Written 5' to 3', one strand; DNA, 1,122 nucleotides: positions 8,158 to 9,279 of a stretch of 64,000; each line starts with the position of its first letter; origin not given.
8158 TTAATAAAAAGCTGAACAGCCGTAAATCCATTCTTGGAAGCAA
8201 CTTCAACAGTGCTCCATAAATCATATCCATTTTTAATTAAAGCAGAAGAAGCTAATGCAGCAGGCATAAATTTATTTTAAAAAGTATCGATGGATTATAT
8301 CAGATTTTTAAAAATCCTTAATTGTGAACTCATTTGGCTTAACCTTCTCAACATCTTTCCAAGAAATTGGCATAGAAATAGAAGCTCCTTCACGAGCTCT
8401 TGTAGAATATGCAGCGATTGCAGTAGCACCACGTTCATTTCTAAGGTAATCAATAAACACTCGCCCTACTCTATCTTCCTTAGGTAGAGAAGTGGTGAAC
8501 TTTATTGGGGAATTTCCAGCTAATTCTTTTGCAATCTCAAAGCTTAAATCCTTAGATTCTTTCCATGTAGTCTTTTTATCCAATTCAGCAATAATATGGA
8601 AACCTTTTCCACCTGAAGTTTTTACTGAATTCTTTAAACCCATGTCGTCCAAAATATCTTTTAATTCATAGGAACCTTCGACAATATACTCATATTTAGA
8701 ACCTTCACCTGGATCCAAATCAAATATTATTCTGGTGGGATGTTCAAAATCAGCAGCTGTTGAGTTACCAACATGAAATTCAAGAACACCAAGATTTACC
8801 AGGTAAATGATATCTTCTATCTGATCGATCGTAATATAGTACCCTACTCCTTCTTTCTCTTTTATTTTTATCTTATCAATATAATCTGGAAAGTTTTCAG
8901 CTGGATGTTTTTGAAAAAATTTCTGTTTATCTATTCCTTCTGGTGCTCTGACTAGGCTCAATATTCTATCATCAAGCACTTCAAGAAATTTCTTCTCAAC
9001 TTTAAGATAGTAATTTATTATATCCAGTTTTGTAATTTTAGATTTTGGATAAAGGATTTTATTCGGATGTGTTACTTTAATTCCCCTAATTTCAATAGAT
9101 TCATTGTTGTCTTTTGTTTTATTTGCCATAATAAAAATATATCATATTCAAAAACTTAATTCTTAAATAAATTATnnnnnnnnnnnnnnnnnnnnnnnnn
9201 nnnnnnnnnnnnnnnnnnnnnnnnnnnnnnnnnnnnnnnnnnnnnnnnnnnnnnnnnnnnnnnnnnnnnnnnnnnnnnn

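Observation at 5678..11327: DNA-damage tolerance neighbourhood built around a stand-alone LigD primase-polymerase domain, with no Ku, ligase or UmuC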

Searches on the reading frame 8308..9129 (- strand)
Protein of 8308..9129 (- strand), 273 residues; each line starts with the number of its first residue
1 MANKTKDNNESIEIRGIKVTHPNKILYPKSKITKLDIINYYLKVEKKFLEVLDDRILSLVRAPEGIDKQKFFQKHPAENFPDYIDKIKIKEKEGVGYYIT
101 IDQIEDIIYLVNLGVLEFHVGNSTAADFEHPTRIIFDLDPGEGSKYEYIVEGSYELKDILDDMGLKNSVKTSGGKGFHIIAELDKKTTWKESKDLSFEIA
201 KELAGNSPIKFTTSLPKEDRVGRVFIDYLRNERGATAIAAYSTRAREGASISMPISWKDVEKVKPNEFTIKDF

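Call 3: search_protein_families(library=pfam, proteins=[window:8308-9129:-], max_evalue=0.1)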
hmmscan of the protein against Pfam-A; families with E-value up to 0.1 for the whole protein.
window:8308-9129:- (273 aa): 2 families
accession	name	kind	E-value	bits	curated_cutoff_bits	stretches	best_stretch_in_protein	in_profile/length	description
PF21686.3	LigD_Prim-Pol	-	8.2e-79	265.2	27.4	1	33-272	1-242/254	LigD, primase-polymerase domain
PF01896.25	DNA_primase_S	-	0.017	15.9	26.8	1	136-257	1-163/163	DNA primase small subunit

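Call 4: search_protein_families(library=ncbifam, proteins=[window:8308-9129:-], max_evalue=0.1)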
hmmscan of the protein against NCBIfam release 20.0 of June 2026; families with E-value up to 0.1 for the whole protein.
window:8308-9129:- (273 aa): 6 families
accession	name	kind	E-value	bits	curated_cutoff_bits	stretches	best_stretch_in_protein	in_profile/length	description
TIGR02776.1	NHEJ_ligase_prk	equivalog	1.8e-86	291.3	373.2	1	8-268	308-564/587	DNA ligase D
NF004628.0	PRK05972.1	subfamily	6.4e-84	282.6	895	1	4-272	569-836/870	ATP-dependent DNA ligase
TIGR02778.1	ligD_pol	equivalog_domain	2.2e-83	279.7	214.7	1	17-261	1-244/245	non-homologous end-joining DNA ligase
NF007211.0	PRK09633.1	equivalog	8.7e-57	192.8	774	1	16-272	322-575/610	DNA ligase D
NF007210.0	PRK09632.1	equivalog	5.6e-56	190.3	989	1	6-264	4-268/781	ATP-dependent DNA ligase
NF001641.0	PRK00419.1-3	equivalog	0.05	12.7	326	1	155-207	137-188/323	DNA primase small subunit PriS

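Call 9: find_encoding_contigs(protein=window:8308-9129:-, flank=10000, max_places=6)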
Protein window:8308-9129:- (273 aa): 1 contig read that carries it; 1 place shown.
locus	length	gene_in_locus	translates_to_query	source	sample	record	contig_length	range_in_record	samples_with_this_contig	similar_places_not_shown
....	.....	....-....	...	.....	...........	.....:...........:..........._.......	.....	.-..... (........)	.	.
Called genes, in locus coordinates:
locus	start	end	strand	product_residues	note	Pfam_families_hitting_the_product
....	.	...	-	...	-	?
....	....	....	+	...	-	-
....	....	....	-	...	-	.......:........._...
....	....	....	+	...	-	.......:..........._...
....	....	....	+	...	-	-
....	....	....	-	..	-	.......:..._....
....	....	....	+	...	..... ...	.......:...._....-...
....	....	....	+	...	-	-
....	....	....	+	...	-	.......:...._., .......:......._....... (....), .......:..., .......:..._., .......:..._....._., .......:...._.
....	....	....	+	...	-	-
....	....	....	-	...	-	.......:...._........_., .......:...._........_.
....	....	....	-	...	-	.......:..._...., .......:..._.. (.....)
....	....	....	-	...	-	-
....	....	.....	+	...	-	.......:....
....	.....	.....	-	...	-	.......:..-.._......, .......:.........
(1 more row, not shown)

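Call 10: find_related_loci(query=window:8308-9129:-, collection=genome_contigs, flank=10000)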
Query window:8308-9129:- (273 aa) in genome_contigs; peptide patterns used: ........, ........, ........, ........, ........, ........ (x = any residue, [..] = any of these).
88 stretches matched a pattern; 1 encode a relative of the query (tblastn E <= 1e-3); 1 distinct loci.
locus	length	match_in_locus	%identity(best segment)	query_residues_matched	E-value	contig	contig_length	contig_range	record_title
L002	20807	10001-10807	34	4-270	3e-45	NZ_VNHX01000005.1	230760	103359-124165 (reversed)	Sphingobacterium allocomposti strain DSM 18850 Ga0131137_105, whole genome shotgun sequence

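Call 11: list_cluster_members(proteins=[window:8308-9129:-, window:7539-8267:-, window:6294-7502:-, window:5678-6238:-, window:9465-9887:-, window:9945-10889:-, window:10935-11327:+, window:11330-11941:-])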
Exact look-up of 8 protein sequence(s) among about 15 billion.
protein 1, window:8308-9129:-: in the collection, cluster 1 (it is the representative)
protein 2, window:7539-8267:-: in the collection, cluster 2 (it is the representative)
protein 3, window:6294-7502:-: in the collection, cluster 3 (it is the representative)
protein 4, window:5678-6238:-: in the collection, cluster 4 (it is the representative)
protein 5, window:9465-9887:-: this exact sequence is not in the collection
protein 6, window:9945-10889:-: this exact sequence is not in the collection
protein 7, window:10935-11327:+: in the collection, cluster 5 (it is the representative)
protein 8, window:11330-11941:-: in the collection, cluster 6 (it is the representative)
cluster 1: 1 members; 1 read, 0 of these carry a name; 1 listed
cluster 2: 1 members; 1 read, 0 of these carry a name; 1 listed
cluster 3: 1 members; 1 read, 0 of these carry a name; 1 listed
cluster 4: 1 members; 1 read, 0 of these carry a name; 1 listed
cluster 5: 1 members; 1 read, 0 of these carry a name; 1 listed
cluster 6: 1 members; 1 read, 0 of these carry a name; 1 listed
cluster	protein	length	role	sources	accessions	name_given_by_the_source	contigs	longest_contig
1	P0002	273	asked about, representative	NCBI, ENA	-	-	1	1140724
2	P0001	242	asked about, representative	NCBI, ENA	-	-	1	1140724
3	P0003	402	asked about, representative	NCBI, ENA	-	-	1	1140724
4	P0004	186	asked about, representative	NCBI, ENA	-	-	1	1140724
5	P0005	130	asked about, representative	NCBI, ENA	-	-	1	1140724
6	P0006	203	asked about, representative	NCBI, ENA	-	-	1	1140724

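Call 32: find_homologous_proteins(query=window:8308-9129:-, max_evalue=1e-20)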
Query window:8308-9129:- (273 aa): 7200 proteins with E <= 1e-20 among 8000 candidates; the best 120 are listed.
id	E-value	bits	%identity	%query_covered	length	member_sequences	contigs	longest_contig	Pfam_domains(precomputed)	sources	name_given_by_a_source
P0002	3.9e-176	602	100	100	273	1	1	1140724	PF21686.4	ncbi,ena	-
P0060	5.4e-128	444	72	99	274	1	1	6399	PF21686.4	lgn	-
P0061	3.3e-126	438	73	99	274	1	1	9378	PF21686.4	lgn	-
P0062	2.4e-124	432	70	100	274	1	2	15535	PF21686.4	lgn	-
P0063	1.5e-106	374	63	96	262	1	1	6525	PF21686.4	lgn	-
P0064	3.1e-100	353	59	96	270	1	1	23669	PF21686.4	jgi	jgi:bifunctional non-homologous end joining protein LigD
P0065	8.4e-94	332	53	99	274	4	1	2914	PF21686.4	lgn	-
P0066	5.5e-93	329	56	97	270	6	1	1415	PF01896.26,PF21686.4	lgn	-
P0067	1.3e-90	322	55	95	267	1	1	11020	PF21686.4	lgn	-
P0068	7.2e-86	306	52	98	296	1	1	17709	PF01896.26,PF21686.4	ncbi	-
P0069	3.2e-85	304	53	96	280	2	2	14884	PF21686.4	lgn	-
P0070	1.0e-84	302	50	100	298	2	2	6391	PF01896.26,PF21686.4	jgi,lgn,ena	-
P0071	1.2e-84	302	52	97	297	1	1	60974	PF21686.4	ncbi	-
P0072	4.9e-84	300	52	96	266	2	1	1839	PF21686.4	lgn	-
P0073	2.9e-83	298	54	96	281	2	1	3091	PF01896.26,PF21686.4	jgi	jgi:bifunctional non-homologous end joining protein LigD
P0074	9.9e-82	292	51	95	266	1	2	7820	PF21686.4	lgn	-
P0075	1.1e-81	292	48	99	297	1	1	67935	PF21686.4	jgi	jgi:bifunctional non-homologous end joining protein LigD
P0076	1.3e-79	286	51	97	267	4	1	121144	PF21686.4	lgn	-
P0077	3.0e-79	284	49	96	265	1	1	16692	PF21686.4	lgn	-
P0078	3.1e-79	284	51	97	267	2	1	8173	PF21686.4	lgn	-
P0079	5.2e-78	280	51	94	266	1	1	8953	PF21686.4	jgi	-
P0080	1.1e-76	276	48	96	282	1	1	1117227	PF21686.4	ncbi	-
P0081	2.6e-76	275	53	81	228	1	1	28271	PF21686.4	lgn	-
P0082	1.3e-74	269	49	97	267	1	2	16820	PF21686.4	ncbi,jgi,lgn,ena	-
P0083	1.1e-72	263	48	96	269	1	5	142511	PF21686.4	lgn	-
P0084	2.5e-72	262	47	96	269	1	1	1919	PF21686.4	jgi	jgi:bifunctional non-homologous end joining protein LigD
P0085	1.1e-71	259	46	96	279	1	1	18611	PF21686.4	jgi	jgi:bifunctional non-homologous end joining protein LigD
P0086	4.5e-71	258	46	97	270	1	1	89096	PF21686.4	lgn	-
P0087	1.6e-70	256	44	100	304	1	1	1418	PF21686.4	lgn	-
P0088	7.0e-69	250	46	93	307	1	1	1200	PF21686.4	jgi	jgi:bifunctional non-homologous end joining protein LigD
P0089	9.8e-69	250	47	94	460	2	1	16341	PF21686.4,PF13298.13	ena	-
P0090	8.4e-68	247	41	99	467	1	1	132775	PF21686.4,PF04679.22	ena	-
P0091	8.6e-68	247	44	94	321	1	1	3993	PF01896.26,PF21686.4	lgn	-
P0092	3.0e-67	245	44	94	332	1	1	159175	PF01896.26,PF21686.4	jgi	jgi:bifunctional non-homologous end joining protein LigD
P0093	3.7e-67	245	45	99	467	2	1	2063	PF01896.26,PF21686.4,PF13298.13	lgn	-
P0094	3.7e-67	245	44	100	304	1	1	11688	PF21686.4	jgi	jgi:bifunctional non-homologous end joining protein LigD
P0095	4.6e-67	244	43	95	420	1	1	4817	PF21686.4,PF04679.22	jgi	jgi:bifunctional non-homologous end joining protein LigD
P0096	4.9e-67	244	43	94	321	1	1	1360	PF01896.26,PF21686.4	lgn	-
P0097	7.2e-67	244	40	97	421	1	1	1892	PF01896.26,PF21686.4,PF04679.22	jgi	jgi:bifunctional non-homologous end joining protein LigD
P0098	1.7e-66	243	44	97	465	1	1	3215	PF21686.4,PF13298.13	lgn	-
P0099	2.5e-66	242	46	95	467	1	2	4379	PF01896.26,PF21686.4,PF13298.13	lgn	-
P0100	3.9e-66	241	45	98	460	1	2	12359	PF01896.26,PF21686.4,PF13298.13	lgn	-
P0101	4.6e-66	241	45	94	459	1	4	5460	PF01896.26,PF21686.4,PF13298.13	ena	-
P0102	8.9e-66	240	44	96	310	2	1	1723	PF21686.4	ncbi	-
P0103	9.7e-66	240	41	94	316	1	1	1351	PF21686.4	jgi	jgi:bifunctional non-homologous end joining protein LigD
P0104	1.5e-65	239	45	98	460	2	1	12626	PF01896.26,PF21686.4,PF13298.13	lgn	-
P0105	1.5e-65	239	39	100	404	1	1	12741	PF21686.4,PF04679.22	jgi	jgi:bifunctional non-homologous end joining protein LigD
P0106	1.7e-65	239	42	95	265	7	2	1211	PF21686.4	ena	-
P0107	2.0e-65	239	42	95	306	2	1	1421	PF21686.4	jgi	-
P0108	2.3e-65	239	43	94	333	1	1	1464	PF21686.4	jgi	jgi:bifunctional non-homologous end joining protein LigD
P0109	2.3e-65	239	43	95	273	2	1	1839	PF01896.26,PF21686.4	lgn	-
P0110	2.4e-65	239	41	97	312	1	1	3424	PF01896.26,PF21686.4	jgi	jgi:bifunctional non-homologous end joining protein LigD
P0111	2.4e-65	239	43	99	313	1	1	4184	PF01896.26,PF21686.4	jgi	-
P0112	2.9e-65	239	41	96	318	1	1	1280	PF01896.26,PF21686.4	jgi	jgi:bifunctional non-homologous end joining protein LigD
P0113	3.0e-65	238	45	94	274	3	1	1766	PF01896.26,PF21686.4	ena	-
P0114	3.0e-65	238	44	96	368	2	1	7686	PF01896.26,PF21686.4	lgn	-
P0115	3.7e-65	238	42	95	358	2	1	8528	PF01896.26,PF21686.4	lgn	-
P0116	4.4e-65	238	40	98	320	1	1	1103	PF01896.26,PF21686.4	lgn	-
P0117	4.8e-65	238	39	98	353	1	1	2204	PF01896.26,PF21686.4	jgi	jgi:bifunctional non-homologous end joining protein LigD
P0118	5.1e-65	238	44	95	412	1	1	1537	PF21686.4,PF04679.22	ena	-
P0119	6.5e-65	237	41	97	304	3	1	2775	PF21686.4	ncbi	-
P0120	6.6e-65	237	41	97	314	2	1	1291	PF01896.26,PF21686.4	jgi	jgi:bifunctional non-homologous end joining protein LigD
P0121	8.2e-65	237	44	98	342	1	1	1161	PF21686.4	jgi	jgi:bifunctional non-homologous end joining protein LigD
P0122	8.3e-65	237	43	96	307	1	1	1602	PF01896.26,PF21686.4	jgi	-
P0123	8.5e-65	237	39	100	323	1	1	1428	PF01896.26,PF21686.4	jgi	jgi:bifunctional non-homologous end joining protein LigD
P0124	9.8e-65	237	42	95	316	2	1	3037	PF01896.26,PF21686.4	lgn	-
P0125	1.2e-64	236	41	99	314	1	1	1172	PF21686.4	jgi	jgi:bifunctional non-homologous end joining protein LigD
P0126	1.4e-64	236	42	95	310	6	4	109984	PF21686.4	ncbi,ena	-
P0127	1.5e-64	236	42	93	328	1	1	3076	PF01896.26,PF21686.4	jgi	jgi:bifunctional non-homologous end joining protein LigD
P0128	1.9e-64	236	42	93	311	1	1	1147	PF01896.26,PF21686.4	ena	-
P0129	2.1e-64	236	42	96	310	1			PF01896.26,PF21686.4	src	-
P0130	2.3e-64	236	41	95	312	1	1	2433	PF21686.4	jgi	-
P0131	2.4e-64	236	41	94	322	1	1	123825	PF01896.26,PF21686.4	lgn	-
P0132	2.7e-64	235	43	93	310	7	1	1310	PF01896.26,PF21686.4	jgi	jgi:bifunctional non-homologous end joining protein LigD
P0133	2.8e-64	235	45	93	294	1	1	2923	PF21686.4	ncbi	-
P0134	2.9e-64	235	42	96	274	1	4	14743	PF21686.4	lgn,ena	-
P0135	3.1e-64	235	40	100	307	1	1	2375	PF01896.26,PF21686.4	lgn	-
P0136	3.5e-64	235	42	96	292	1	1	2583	PF01896.26,PF21686.4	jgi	jgi:bifunctional non-homologous end joining protein LigD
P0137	3.8e-64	235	43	96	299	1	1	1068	PF01896.26,PF21686.4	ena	-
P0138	3.9e-64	235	43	94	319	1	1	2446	PF21686.4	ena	-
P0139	4.0e-64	235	42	96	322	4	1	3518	PF01896.26,PF21686.4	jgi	jgi:bifunctional non-homologous end joining protein LigD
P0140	4.4e-64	235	42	96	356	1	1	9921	PF01896.26,PF21686.4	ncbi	-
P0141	4.7e-64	235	43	92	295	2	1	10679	PF01896.26,PF21686.4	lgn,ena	-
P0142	5.4e-64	234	40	96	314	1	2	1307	PF01896.26,PF21686.4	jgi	jgi:bifunctional non-homologous end joining protein LigD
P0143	5.5e-64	234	42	94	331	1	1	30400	PF21686.4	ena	-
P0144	5.7e-64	234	43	99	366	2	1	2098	PF01896.26,PF21686.4,PF04679.22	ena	-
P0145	6.3e-64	234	44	93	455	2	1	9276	PF01896.26,PF21686.4,PF13298.13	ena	-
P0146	6.6e-64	234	41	99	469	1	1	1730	PF21686.4,PF04679.22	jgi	jgi:bifunctional non-homologous end joining protein LigD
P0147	6.8e-64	234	42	95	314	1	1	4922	PF21686.4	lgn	-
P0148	7.1e-64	234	46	97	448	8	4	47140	PF21686.4,PF13298.13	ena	-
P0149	7.3e-64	234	39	100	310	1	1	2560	PF21686.4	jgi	jgi:bifunctional non-homologous end joining protein LigD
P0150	8.2e-64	234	42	97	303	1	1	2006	PF01896.26,PF21686.4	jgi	jgi:bifunctional non-homologous end joining protein LigD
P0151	8.3e-64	234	40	95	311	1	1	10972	PF01896.26,PF21686.4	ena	-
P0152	9.0e-64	234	43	94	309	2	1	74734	PF21686.4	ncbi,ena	-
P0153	1.1e-63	233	41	95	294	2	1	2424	PF21686.4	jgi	jgi:bifunctional non-homologous end joining protein LigD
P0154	1.4e-63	233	41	95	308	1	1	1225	PF21686.4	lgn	-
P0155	1.5e-63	233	42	94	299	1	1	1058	PF01896.26,PF21686.4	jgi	jgi:bifunctional non-homologous end joining protein LigD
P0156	1.5e-63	233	41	96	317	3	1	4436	PF01896.26,PF21686.4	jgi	-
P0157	1.6e-63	233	41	96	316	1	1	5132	PF21686.4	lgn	-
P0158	1.7e-63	233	39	97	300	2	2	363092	PF01896.26,PF21686.4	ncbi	-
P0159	1.7e-63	233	40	99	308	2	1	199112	PF21686.4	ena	-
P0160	1.7e-63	233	41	97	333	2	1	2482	PF21686.4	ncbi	ncbi:MAG TPA: non-homologous end-joining DNA ligase [Pirellulales bacterium]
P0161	1.8e-63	233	39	95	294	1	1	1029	PF01896.26,PF21686.4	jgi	-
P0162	2.0e-63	232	40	94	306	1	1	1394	PF21686.4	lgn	-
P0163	2.1e-63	232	41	95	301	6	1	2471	PF01896.26,PF21686.4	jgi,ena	-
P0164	2.2e-63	232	44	93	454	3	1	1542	PF21686.4,PF13298.13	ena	-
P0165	2.3e-63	232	41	95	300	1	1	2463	PF21686.4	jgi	jgi:bifunctional non-homologous end joining protein LigD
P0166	2.4e-63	232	42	95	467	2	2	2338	PF21686.4,PF13298.13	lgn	-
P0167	2.5e-63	232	43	92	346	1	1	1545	PF01896.26,PF21686.4,PF04679.22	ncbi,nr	ncbi:MAG TPA: DNA ligase D, partial [Thermoanaerobaculia bacterium]|nr:DNA ligase D [Thermoanaerobac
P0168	2.6e-63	232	43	95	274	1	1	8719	PF21686.4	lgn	-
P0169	2.9e-63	232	41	94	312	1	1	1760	PF01896.26,PF21686.4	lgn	-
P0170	2.9e-63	232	38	98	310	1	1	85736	PF01896.26,PF21686.4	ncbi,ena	-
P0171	3.0e-63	232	44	95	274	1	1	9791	PF21686.4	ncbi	ncbi:MAG: non-homologous end-joining DNA ligase [Christensenellales bacterium]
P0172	3.0e-63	232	40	96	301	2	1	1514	PF01896.26,PF21686.4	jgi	jgi:bifunctional non-homologous end joining protein LigD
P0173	3.2e-63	232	41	99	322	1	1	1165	PF01896.26,PF21686.4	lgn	-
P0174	4.0e-63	231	41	95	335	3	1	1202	PF21686.4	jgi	jgi:bifunctional non-homologous end joining protein LigD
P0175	4.4e-63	231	42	94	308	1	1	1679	PF01896.26,PF21686.4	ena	-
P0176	4.5e-63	231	41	96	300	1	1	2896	PF21686.4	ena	-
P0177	4.8e-63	231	41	96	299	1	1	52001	PF21686.4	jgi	jgi:bifunctional non-homologous end joining protein LigD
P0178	5.0e-63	231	42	96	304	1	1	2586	PF01896.26,PF21686.4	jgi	jgi:bifunctional non-homologous end joining protein LigD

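Call 33: find_encoding_contigs(protein=P0062, flank=8000, max_places=2)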
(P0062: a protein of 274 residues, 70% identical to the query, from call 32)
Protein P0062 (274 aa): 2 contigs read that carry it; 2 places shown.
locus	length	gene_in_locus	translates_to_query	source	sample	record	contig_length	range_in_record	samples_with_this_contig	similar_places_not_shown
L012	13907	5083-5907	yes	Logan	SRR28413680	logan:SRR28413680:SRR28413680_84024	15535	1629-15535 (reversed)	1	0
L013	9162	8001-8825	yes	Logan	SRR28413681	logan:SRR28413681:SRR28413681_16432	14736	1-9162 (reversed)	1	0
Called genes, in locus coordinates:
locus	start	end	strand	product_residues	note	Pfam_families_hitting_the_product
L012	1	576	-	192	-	?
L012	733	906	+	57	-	PF06803:DUF1232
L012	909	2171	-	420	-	PF00817:IMS, PF11799:IMS_C, PF13438:DUF4113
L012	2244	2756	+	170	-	-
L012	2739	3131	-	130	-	PF00717:Peptidase_S24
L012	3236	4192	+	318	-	PF02223:Thymidylate_kin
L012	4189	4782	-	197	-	PF00117:GATase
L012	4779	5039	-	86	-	PF26604:CBU_0592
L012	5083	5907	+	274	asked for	PF21686:LigD_Prim-Pol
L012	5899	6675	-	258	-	PF08861:DUF1828, PF08862:DUF1829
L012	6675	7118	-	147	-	PF22398:DUF6978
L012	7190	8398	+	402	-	PF05496:RuvB_N, PF00158:Sigma54_activat (faint), PF01078:Mg_chelatase (faint), PF00004:AAA, PF07728:AAA_5 (weak), PF16193:AAA_assoc_2, PF12002:MgsA_C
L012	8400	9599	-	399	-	PF12679:ABC2_membrane_2, PF12698:ABC2_membrane_3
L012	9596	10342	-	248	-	PF00005:ABC_tran, PF13304:AAA_21 (faint)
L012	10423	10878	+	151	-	PF01741:MscL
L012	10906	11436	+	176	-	PF01625:PMSR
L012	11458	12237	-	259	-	PF19458:DUF5995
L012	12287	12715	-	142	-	PF08327:AHSA1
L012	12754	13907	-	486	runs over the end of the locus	PF01266:DAO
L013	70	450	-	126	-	-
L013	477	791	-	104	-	-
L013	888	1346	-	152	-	-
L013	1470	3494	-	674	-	PF17210:SdrD_B, PF00801:PKD (faint)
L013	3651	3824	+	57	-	PF06803:DUF1232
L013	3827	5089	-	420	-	PF00817:IMS, PF11799:IMS_C, PF13438:DUF4113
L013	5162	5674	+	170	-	-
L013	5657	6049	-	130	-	PF00717:Peptidase_S24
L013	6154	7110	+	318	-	PF02223:Thymidylate_kin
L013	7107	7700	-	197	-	PF00117:GATase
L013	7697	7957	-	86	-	PF26604:CBU_0592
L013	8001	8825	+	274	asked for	PF21686:LigD_Prim-Pol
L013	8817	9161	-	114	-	?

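Call 34: find_encoding_contigs(protein=P0064, flank=8000, max_places=2)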
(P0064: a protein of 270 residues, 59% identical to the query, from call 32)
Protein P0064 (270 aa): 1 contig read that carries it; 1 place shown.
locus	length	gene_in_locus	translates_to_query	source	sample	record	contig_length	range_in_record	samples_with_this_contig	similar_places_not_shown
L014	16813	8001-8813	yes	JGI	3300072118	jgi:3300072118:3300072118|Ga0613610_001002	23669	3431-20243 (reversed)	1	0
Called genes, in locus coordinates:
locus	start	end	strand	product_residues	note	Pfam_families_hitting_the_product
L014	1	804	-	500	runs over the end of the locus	-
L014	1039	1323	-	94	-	-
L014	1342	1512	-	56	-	-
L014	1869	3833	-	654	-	-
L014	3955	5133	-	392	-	PF17785:PUA_3, PF10672:Methyltrans_SAM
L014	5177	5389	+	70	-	PF06803:DUF1232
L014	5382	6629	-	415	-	PF00817:IMS, PF11798:IMS_HHH (weak), PF11799:IMS_C, PF13438:DUF4113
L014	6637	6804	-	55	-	-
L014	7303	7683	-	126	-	PF00717:Peptidase_S24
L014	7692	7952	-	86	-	PF26604:CBU_0592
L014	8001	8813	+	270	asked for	PF21686:LigD_Prim-Pol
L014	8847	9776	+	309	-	-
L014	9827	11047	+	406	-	PF05496:RuvB_N, PF00158:Sigma54_activat (faint), PF13173:AAA_14 (faint), PF00004:AAA, PF07728:AAA_5 (weak), PF16193:AAA_assoc_2, PF12002:MgsA_C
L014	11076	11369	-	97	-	-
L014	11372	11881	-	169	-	PF00160:Pro_isomerase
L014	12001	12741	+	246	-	PF00005:ABC_tran, PF13304:AAA_21 (faint)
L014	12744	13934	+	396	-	PF12698:ABC2_membrane_3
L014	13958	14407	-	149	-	PF01741:MscL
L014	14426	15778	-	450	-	PF02518:HATPase_c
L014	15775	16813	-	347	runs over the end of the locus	-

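Call 35: find_encoding_contigs(protein=P0080, flank=10000, max_places=2)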
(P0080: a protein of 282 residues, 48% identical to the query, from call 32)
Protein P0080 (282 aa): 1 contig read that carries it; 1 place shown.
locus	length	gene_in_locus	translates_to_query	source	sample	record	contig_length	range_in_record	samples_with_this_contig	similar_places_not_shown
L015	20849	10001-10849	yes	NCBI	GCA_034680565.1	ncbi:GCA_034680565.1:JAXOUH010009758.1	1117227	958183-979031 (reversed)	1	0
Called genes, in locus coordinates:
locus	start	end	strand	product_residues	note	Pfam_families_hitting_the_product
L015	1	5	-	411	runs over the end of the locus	PF07750:GcrA (faint), PF13384:HTH_23 (faint), PF08281:Sigma70_r4_2 (faint)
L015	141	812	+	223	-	-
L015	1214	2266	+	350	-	-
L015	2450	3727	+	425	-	-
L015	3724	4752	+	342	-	-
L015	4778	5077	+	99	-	-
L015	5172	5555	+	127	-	-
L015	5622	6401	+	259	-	-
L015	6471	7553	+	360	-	PF01926:MMR_HSR1, PF02421:FeoB_N, PF06071:YchF-GTPase_C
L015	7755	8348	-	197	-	-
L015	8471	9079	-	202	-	PF00117:GATase, PF07722:Peptidase_C26 (weak)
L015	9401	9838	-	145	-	-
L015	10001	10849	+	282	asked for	PF21686:LigD_Prim-Pol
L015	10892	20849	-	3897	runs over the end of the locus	PF00082:Peptidase_S8, PF17892:Cadherin_5 (faint), PF07691:PA14, PF17963:Big_9 (weak), PF07691:PA14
